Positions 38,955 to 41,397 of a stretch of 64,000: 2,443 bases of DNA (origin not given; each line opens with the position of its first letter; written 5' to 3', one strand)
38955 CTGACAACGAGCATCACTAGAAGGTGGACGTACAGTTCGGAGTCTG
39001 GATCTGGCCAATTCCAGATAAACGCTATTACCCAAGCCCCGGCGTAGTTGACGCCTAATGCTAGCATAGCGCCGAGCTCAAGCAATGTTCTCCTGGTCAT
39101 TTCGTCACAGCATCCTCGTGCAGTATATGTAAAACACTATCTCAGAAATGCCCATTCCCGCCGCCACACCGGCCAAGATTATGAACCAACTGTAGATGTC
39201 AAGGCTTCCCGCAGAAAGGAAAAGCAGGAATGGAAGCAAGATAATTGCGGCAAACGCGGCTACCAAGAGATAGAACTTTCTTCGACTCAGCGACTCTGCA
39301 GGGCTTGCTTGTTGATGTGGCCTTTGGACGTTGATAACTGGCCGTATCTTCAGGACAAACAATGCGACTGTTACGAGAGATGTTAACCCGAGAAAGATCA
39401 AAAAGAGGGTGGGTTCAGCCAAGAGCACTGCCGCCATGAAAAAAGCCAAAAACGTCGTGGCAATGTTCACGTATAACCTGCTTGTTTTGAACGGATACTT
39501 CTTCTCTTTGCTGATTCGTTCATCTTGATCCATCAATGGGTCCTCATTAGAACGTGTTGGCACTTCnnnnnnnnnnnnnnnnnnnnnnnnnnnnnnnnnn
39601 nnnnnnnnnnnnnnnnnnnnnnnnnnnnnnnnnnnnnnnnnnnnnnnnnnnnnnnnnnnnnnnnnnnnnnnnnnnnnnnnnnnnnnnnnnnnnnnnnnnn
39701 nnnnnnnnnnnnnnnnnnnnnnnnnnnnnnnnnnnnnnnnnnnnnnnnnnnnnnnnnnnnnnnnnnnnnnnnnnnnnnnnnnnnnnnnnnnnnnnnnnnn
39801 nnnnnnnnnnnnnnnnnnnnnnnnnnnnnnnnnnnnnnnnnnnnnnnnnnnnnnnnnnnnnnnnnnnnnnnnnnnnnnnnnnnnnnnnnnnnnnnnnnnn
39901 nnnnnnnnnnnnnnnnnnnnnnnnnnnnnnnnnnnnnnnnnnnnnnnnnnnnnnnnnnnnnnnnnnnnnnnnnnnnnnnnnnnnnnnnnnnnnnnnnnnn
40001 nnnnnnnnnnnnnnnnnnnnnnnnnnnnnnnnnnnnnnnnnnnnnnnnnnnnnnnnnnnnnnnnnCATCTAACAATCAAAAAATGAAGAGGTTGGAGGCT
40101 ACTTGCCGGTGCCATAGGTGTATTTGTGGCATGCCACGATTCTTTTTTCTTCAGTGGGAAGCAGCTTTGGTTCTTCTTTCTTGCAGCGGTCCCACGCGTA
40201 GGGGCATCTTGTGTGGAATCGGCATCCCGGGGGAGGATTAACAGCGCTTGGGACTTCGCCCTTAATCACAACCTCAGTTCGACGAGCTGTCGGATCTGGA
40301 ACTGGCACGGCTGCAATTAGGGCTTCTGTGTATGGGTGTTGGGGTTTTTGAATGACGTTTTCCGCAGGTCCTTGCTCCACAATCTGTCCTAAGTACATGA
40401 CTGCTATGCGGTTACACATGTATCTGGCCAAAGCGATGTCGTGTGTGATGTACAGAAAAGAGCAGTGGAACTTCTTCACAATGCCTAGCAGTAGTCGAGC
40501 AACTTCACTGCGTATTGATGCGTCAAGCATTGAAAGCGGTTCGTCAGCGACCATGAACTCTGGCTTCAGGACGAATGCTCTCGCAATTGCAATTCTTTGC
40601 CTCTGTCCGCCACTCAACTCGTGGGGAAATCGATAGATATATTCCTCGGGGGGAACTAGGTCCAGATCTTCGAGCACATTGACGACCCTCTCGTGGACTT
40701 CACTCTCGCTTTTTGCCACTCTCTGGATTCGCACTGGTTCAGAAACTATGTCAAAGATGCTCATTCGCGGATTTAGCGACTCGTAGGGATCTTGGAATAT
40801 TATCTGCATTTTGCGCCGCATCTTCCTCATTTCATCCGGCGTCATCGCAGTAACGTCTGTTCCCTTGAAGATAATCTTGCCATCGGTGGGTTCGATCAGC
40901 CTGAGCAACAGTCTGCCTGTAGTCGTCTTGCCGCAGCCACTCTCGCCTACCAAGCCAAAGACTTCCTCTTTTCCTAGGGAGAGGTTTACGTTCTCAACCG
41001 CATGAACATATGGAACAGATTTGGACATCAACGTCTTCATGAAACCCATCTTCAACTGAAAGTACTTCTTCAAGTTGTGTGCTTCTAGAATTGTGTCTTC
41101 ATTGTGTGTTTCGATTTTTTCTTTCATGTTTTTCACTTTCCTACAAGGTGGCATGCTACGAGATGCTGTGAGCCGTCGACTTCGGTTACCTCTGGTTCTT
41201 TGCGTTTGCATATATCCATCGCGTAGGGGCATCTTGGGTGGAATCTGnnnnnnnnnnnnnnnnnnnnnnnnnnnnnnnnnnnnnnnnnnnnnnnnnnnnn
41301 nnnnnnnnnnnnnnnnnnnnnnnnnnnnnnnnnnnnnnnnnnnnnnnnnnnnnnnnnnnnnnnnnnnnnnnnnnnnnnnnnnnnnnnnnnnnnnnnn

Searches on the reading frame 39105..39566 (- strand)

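Call 59: search_protein_families(library=pfam, proteins=[window:39105-39566:-], max_evalue=0.01)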
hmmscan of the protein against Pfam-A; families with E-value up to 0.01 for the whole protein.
window:39105-39566:- (153 aa): 2 families
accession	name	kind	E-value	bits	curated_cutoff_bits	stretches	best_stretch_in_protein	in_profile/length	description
PF10003.15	DUF2244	-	0.006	16.8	27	1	89-130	3-44/138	Integral membrane protein (DUF2244)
PF07895.16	DUF1673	-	0.0085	16.5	30.4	1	28-146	57-174/204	Protein of unknown function (DUF1673)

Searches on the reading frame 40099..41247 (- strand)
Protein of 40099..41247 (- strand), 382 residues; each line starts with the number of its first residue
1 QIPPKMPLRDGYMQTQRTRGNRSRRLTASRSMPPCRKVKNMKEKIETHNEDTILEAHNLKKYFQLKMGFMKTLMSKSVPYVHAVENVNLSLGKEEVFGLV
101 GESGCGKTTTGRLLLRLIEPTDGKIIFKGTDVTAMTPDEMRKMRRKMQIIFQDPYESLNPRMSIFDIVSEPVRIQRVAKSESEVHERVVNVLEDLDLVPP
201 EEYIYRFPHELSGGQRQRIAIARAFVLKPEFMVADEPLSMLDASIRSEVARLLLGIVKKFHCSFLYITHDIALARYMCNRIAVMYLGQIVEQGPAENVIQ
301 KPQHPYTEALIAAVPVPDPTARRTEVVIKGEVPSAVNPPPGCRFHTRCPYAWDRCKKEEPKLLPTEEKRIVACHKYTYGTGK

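Call 59: search_protein_families(library=pfam, proteins=[window:40099-41247:-], max_evalue=0.01)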
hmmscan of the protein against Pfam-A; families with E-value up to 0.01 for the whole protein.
window:40099-41247:- (382 aa): 3 families
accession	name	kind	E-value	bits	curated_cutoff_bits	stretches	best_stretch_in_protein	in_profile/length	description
PF00005.33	ABC_tran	-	6.6e-32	111.4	25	1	85-238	2-136/137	ABC transporter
PF08352.17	oligo_HPY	-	1.4e-21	77.1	27.1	1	290-355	1-65/65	Oligopeptide/dipeptide transporter, C-terminal region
PF13401.12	AAA_22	-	0.001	19.8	27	1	99-198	10-96/130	AAA domain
